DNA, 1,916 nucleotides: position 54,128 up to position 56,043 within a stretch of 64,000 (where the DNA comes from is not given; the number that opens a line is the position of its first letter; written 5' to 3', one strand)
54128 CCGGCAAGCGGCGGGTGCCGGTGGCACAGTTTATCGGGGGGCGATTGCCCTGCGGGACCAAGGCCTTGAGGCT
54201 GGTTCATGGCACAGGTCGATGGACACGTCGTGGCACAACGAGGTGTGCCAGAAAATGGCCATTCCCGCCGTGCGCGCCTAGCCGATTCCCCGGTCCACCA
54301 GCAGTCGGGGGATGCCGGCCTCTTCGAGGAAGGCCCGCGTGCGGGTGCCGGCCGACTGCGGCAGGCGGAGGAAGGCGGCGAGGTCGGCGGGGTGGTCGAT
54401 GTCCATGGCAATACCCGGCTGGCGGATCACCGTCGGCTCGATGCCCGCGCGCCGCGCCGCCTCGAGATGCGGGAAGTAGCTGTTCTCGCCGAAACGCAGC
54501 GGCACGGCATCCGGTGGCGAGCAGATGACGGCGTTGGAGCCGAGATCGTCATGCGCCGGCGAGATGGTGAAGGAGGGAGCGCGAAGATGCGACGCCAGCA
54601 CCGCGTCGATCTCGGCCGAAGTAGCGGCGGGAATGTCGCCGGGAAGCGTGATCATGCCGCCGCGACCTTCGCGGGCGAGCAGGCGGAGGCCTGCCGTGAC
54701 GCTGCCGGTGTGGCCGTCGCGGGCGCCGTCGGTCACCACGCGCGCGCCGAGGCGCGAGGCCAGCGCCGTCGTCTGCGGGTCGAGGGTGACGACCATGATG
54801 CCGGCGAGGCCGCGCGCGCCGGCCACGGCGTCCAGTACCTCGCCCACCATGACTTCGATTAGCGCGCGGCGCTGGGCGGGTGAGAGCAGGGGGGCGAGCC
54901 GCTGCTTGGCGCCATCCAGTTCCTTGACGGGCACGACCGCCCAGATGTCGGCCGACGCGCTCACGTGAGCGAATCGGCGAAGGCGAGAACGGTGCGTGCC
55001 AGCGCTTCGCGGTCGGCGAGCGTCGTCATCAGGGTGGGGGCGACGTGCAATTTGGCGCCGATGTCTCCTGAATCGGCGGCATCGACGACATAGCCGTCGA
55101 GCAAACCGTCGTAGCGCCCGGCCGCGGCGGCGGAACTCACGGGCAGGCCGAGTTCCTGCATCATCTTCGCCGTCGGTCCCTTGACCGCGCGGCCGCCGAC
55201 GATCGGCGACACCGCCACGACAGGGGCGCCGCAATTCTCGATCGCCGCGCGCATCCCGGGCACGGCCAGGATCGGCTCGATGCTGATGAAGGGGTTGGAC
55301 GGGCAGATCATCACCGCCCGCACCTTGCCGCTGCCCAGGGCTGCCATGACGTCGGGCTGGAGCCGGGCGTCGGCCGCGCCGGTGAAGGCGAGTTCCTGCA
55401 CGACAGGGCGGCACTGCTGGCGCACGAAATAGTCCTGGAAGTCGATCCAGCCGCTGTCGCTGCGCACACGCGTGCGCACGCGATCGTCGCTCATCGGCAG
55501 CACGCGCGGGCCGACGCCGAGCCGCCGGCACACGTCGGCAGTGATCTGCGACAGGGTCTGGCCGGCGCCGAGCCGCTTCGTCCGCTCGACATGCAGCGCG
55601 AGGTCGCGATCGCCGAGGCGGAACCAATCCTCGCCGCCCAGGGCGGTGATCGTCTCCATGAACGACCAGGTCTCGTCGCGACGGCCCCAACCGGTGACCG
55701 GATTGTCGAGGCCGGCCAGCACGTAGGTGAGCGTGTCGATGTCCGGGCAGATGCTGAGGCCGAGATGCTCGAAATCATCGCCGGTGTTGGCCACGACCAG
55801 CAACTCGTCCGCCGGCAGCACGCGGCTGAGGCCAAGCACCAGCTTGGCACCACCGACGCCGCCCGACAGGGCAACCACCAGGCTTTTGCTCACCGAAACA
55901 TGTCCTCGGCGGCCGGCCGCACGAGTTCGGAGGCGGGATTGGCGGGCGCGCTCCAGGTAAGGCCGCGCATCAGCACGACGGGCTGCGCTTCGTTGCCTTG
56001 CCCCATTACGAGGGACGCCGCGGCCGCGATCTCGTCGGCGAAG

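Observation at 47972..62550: Dense swarm of nine luciferase-like (LLM) oxidoreductase paralogues wrapped around the F420 biosynthesis genes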

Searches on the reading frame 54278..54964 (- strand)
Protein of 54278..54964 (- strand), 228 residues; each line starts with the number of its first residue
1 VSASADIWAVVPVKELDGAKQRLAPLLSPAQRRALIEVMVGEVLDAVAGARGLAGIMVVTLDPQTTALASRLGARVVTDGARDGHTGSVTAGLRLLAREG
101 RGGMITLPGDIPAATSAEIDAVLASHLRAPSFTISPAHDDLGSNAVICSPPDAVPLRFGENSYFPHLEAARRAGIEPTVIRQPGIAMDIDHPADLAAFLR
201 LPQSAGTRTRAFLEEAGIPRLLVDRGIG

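Call 21: search_protein_families(library=pfam, proteins=[window:54278-54964:-], max_evalue=0.0001)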
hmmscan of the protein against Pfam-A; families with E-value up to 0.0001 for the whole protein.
window:54278-54964:- (228 aa): 2 families
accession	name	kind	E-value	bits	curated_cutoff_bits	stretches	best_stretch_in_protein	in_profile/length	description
PF01983.22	CofC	-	4.2e-20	72.3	22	1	9-218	3-200/217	Guanylyl transferase CofC like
PF12804.13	NTP_transf_3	-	3.9e-08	34.1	27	1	38-173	25-147/160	MobA-like NTP transferase domain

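Call 28: search_solved_structures(query=window:54278-54964:-, max_evalue=0.001, show_alignments=3)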
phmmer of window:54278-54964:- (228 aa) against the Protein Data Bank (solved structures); distinct sequences matched with E-value up to 0.001: 3.
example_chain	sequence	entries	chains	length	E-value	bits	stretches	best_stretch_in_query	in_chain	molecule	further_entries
7p97_AAA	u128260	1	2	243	2.4e-28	102.6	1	5-202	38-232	3-phospho-D-glycerate guanylyltransferase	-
6bwg_A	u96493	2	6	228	9.7e-19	71.2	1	5-204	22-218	2-phospho-L-lactate guanylyltransferase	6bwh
2i5e_A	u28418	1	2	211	5.9e-09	39.2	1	8-200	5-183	Hypothetical protein MM_2497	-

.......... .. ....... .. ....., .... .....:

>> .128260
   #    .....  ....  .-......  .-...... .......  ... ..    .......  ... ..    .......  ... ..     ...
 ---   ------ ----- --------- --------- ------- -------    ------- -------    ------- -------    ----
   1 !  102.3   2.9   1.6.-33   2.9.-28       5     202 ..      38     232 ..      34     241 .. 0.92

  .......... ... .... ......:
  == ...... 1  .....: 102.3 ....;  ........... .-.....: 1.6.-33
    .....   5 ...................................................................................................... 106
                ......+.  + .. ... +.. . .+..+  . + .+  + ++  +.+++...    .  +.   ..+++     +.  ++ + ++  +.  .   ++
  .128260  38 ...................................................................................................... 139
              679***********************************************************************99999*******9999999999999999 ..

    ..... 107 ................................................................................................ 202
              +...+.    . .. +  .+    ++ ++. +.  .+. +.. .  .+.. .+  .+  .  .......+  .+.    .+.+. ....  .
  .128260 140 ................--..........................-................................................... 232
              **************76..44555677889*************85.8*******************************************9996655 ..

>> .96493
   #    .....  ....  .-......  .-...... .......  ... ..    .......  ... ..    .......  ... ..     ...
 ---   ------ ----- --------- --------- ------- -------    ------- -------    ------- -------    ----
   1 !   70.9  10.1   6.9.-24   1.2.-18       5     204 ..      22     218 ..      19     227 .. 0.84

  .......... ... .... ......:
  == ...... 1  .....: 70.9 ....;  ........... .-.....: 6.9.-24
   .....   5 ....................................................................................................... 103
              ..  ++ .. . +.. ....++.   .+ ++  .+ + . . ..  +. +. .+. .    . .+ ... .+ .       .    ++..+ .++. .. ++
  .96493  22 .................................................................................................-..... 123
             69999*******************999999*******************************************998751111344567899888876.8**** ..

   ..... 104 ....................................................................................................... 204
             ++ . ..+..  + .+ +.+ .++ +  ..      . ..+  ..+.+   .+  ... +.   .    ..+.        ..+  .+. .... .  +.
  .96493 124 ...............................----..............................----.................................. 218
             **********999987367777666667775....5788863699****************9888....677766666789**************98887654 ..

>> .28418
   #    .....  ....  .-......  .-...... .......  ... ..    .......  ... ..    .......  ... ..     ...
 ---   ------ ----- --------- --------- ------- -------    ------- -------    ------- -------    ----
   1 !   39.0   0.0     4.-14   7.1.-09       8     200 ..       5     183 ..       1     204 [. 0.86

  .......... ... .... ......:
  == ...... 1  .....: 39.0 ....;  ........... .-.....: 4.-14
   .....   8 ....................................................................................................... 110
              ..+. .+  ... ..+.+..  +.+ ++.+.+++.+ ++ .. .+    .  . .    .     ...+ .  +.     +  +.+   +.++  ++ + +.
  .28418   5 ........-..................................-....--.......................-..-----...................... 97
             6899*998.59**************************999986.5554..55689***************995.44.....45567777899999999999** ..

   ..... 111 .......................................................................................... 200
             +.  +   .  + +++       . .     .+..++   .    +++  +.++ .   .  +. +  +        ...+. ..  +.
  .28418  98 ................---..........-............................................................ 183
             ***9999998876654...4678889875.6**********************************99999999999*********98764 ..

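Call 58: search_protein_families(library=ncbifam, proteins=[window:54278-54964:-], max_evalue=1e-10)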
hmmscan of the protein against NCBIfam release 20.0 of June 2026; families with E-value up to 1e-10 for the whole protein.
window:54278-54964:- (228 aa): 1 family
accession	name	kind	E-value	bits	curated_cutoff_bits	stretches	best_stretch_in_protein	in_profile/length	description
TIGR03552.1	F420_cofC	equivalog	1.3e-39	135.8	105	1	9-203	2-192/196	2-phospho-L-lactate guanylyltransferase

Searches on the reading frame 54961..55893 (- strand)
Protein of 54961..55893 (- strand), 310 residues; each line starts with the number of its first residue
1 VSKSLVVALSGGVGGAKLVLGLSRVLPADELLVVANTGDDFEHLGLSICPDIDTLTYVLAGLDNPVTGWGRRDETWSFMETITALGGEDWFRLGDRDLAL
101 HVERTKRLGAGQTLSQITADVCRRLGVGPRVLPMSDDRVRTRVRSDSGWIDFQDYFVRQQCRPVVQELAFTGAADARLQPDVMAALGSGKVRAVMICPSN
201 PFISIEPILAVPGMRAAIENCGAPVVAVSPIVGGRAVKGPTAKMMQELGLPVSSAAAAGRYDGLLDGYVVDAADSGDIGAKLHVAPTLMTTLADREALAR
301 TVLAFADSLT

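Call 5: search_protein_families(library=ncbifam, proteins=[window:54961-55893:-], max_evalue=0.00001)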
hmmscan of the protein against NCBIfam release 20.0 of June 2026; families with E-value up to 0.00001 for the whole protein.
window:54961-55893:- (310 aa): 1 family
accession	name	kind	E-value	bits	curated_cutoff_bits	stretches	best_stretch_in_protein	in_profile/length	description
TIGR01819.1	F420_cofD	equivalog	1.9e-89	299.6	257.45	1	6-303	1-300/301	2-phospho-L-lactate transferase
